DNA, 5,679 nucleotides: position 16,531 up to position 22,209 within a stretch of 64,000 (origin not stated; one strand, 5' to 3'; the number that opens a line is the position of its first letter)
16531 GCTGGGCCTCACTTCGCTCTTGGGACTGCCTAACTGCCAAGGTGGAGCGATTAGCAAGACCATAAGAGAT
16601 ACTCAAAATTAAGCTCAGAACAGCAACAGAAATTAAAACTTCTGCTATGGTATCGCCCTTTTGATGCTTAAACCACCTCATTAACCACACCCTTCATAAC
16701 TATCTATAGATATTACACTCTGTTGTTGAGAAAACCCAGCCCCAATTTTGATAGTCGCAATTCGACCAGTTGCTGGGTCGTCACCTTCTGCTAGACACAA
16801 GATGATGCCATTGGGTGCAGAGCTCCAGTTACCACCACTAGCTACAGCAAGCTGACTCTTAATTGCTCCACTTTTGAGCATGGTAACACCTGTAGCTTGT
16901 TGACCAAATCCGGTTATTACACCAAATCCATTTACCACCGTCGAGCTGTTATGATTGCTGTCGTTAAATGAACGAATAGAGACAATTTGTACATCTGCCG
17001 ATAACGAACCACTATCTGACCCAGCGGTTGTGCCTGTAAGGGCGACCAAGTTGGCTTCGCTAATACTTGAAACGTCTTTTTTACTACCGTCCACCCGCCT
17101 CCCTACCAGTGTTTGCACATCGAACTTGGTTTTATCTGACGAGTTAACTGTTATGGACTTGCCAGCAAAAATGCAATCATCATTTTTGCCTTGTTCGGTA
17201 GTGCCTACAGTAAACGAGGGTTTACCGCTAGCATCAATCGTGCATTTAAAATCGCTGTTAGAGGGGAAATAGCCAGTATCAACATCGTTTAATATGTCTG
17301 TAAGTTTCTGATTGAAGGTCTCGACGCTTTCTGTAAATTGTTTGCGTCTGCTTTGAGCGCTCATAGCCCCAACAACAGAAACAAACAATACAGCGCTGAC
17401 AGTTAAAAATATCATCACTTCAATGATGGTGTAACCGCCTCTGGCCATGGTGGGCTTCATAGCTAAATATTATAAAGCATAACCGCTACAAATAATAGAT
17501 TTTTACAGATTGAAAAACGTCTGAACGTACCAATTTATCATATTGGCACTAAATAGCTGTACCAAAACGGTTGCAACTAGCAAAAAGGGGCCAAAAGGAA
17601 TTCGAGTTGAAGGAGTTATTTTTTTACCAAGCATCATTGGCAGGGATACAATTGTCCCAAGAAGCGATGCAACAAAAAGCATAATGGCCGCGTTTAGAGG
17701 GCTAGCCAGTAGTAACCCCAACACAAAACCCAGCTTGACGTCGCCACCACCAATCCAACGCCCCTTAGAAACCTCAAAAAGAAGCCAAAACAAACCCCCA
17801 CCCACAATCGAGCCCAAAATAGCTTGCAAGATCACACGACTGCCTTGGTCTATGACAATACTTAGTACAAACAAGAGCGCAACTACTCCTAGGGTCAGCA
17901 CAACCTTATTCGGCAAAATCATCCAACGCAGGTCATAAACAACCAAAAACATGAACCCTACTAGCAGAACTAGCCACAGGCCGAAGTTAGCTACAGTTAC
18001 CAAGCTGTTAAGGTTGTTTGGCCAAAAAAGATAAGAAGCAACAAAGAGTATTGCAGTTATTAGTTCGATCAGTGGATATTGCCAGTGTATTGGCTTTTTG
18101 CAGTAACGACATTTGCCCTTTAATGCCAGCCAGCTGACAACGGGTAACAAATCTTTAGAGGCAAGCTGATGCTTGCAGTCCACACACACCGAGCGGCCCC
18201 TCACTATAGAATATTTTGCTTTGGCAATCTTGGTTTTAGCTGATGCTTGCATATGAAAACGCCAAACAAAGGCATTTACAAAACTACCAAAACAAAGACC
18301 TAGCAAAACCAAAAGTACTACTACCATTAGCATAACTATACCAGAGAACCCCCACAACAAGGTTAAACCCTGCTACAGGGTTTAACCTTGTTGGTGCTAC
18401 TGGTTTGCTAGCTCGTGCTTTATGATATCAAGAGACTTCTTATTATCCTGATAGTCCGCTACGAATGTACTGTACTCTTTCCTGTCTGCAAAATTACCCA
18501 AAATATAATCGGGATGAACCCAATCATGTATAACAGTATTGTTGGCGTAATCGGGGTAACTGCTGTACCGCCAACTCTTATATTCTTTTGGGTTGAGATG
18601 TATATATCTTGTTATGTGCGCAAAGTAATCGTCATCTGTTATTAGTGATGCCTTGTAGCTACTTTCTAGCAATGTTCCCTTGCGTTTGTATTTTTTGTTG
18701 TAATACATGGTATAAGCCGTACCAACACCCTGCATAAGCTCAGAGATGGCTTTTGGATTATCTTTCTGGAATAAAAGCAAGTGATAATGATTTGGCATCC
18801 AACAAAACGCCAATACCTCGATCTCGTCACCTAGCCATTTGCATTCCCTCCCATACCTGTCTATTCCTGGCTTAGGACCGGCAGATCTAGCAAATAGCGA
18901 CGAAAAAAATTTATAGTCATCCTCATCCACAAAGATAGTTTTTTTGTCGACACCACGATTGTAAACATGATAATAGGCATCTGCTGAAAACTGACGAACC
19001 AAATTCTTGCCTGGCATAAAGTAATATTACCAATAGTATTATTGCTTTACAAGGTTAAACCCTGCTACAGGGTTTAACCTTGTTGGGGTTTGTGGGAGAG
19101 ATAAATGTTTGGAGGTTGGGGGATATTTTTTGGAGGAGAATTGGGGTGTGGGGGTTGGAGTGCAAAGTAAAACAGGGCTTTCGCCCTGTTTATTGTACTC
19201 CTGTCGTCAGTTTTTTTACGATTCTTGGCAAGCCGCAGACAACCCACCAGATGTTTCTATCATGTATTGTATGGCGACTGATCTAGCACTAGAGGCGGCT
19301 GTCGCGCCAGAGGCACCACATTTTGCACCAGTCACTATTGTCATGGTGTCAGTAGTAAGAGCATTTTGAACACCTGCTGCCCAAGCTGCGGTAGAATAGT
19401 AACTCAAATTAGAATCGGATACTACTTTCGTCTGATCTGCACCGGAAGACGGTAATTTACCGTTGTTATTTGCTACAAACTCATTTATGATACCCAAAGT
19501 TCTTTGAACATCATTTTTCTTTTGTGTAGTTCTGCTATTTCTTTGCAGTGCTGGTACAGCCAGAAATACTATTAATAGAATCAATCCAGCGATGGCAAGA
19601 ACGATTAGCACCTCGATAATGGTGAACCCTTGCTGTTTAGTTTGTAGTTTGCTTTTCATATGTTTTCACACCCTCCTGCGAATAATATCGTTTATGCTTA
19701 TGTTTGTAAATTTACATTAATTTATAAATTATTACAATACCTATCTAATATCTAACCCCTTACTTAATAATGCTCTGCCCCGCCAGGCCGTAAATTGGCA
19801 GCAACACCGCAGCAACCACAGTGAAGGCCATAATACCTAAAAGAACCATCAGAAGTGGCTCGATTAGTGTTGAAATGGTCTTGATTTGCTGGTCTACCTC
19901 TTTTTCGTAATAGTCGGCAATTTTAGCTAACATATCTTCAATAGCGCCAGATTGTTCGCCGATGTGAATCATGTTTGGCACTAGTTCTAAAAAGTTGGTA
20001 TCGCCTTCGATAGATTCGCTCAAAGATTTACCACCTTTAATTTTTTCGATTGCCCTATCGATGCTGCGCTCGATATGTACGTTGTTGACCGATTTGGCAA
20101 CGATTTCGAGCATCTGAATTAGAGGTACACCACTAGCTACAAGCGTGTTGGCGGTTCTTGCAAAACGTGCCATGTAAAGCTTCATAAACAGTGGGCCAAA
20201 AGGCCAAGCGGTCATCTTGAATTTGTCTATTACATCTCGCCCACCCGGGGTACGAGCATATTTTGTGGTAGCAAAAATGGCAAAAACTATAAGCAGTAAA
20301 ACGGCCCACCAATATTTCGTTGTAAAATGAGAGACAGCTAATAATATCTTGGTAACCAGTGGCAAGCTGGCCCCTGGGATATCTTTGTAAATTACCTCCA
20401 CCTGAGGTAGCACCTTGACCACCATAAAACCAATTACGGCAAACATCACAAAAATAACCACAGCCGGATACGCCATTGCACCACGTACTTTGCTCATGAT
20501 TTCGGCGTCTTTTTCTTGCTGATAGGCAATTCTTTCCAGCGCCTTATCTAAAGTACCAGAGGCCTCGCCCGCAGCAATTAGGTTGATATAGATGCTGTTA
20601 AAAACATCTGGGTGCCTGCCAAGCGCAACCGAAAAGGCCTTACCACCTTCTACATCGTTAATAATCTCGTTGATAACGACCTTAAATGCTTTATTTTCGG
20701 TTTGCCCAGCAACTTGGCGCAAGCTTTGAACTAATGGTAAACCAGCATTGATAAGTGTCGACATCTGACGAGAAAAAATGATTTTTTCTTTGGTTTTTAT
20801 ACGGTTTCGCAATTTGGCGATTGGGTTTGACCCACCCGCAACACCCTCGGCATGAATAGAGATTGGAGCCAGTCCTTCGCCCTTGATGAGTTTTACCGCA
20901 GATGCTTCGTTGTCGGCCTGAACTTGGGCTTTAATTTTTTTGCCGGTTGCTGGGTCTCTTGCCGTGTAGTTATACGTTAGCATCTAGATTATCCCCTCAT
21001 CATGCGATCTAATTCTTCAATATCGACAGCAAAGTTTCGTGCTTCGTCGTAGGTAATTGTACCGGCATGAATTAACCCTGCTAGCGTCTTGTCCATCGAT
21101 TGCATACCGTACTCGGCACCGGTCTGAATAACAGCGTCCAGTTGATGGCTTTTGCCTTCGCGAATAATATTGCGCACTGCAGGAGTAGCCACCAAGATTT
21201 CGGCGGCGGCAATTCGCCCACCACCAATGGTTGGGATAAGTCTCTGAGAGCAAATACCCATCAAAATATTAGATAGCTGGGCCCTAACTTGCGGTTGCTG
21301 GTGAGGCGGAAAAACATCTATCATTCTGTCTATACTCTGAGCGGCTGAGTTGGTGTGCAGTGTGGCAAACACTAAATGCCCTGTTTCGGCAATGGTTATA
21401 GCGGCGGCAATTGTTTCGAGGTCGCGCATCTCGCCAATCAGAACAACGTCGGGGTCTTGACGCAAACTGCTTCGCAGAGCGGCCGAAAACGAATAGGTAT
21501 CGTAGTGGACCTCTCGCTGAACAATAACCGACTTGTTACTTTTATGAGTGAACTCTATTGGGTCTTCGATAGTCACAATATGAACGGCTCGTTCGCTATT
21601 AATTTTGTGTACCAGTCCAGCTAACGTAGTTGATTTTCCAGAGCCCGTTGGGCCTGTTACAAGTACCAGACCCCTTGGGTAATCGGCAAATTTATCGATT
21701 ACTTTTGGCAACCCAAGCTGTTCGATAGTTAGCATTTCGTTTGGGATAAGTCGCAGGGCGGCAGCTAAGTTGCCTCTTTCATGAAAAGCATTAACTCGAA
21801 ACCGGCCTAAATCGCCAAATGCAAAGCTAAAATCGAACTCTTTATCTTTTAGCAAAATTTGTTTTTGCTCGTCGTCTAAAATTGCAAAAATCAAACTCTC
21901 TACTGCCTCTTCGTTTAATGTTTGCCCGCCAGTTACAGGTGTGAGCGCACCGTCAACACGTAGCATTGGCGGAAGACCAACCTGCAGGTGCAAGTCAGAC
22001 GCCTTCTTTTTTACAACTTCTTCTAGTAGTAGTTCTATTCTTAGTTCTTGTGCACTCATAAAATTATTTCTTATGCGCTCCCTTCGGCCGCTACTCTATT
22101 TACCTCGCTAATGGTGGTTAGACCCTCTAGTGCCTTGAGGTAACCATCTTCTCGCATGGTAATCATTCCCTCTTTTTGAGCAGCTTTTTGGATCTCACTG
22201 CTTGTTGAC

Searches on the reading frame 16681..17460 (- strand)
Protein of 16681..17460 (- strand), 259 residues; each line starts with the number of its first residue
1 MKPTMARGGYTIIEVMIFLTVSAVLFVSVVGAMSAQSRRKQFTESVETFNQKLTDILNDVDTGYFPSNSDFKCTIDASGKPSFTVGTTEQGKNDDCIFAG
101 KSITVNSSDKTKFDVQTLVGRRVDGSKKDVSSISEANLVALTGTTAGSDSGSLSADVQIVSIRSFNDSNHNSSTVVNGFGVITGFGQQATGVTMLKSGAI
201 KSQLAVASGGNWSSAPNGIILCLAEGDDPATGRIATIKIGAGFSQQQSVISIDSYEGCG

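Call 14: search_protein_families(library=pfam, proteins=[window:16681-17460:-], max_evalue=0.01)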
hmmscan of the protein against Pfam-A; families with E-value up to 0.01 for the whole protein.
window:16681-17460:- (259 aa): 2 families
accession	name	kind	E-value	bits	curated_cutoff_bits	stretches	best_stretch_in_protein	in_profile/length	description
PF07963.17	N_methyl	-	0.0085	16.1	21.2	0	6-29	3-26/27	Prokaryotic N-terminal methylation motif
PF13988.11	DUF4225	-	0.0085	15.9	25.9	0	156-210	21-75/165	Protein of unknown function (DUF4225)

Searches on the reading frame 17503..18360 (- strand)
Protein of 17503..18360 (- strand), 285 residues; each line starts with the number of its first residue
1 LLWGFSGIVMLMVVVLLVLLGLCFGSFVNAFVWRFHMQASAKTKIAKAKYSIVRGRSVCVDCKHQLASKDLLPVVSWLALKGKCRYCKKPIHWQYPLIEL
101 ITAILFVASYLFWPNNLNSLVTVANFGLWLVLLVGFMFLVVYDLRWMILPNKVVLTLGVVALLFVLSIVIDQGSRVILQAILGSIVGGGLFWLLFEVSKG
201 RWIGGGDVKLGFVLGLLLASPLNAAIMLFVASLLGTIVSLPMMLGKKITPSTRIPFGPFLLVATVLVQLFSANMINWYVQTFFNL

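Call 14: search_protein_families(library=pfam, proteins=[window:17503-18360:-], max_evalue=0.01)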
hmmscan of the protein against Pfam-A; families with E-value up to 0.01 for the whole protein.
window:17503-18360:- (285 aa): 2 families
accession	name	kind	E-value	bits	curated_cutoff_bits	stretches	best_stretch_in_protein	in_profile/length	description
PF06750.18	A24_N_bact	-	1.8e-28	98.8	23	1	19-111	1-82/84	Bacterial Peptidase A24 N-terminal domain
PF01478.23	Peptidase_A24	-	1.5e-11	45.1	26.5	1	131-239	2-103/104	Type IV leader peptidase family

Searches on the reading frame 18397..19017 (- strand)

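Call 14: search_protein_families(library=pfam, proteins=[window:18397-19017:-], max_evalue=0.01)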
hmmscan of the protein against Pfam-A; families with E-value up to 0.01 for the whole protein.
window:18397-19017:- (206 aa): 1 family
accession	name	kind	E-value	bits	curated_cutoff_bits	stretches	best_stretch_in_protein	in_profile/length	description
PF01797.21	Y1_Tnp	-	6.6e-09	36.4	23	1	65-140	40-119/121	Transposase IS200 like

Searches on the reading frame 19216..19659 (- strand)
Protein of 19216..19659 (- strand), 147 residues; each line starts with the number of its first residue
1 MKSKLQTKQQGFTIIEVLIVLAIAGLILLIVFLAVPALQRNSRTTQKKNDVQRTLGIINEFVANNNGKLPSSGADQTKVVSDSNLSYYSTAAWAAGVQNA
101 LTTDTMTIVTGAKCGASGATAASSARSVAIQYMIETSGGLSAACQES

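Call 14: search_protein_families(library=pfam, proteins=[window:19216-19659:-], max_evalue=0.01)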
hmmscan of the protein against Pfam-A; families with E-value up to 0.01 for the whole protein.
window:19216-19659:- (147 aa): 1 family
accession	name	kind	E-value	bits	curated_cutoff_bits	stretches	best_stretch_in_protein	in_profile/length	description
PF07963.17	N_methyl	-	4.1e-08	32.9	21.2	1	8-32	3-27/27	Prokaryotic N-terminal methylation motif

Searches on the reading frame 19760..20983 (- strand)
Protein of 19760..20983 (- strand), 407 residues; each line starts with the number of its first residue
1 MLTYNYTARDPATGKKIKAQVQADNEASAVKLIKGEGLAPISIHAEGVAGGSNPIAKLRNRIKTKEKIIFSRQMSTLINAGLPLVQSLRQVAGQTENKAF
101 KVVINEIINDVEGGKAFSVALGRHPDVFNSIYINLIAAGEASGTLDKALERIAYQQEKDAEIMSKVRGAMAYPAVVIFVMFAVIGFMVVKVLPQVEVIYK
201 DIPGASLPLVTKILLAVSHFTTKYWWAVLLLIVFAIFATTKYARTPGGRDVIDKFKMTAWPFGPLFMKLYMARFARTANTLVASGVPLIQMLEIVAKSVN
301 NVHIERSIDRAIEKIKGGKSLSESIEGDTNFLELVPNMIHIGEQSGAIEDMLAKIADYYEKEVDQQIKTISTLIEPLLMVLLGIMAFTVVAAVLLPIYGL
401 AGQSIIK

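Call 14: search_protein_families(library=pfam, proteins=[window:19760-20983:-], max_evalue=0.01)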
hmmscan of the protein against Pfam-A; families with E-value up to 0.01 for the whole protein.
window:19760-20983:- (407 aa): 1 family
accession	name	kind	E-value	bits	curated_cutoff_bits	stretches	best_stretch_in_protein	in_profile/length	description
PF00482.28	T2SSF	-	1.8e-63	212.6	25.2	2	70-193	1-125/125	Type II secretion system (T2SS), protein F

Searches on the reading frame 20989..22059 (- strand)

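Call 14: search_protein_families(library=pfam, proteins=[window:20989-22059:-], max_evalue=0.01)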
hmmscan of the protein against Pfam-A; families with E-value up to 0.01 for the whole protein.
window:20989-22059:- (356 aa): 13 families
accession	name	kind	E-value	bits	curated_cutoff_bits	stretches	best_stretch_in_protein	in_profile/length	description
PF00437.27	T2SSE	-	3.6e-51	174.4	24.9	1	8-277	12-280/370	Type II/IV secretion system protein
PF25199.1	nSTAND_NTPase5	-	4.6e-05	23.7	34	1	128-173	40-85/145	Novel STAND NTPase 5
PF13401.12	AAA_22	-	0.00019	22.2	27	1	128-165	4-40/130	AAA domain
PF13191.12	AAA_16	-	0.00022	22.2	32.6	1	128-188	24-68/167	AAA ATPase domain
PF13555.12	AAA_29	-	0.00051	20.2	27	1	128-146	21-39/61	P-loop containing region of AAA domain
PF13604.12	AAA_30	-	0.00061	20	27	1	120-195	9-77/191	AAA domain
PF20720.3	nSTAND3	-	0.00063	19.9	27.2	1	130-179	18-69/155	Novel STAND NTPase 3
PF00265.24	TK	-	0.0017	18.7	20.6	1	131-235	3-112/176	Thymidine kinase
PF01935.23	DUF87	-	0.0022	18.6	23.2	1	133-163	27-57/220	Helicase HerA, central domain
PF20703.3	nSTAND1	-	0.0025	17.9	27.1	1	122-270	28-148/379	Novel STAND NTPase 1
PF13086.12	AAA_11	-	0.0051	17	27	0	130-212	18-93/257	AAA domain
PF13173.12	AAA_14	-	0.0071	16.8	27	0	131-181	4-56/129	AAA domain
PF13476.12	AAA_23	-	0.0084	17.2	27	0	129-148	19-38/201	AAA domain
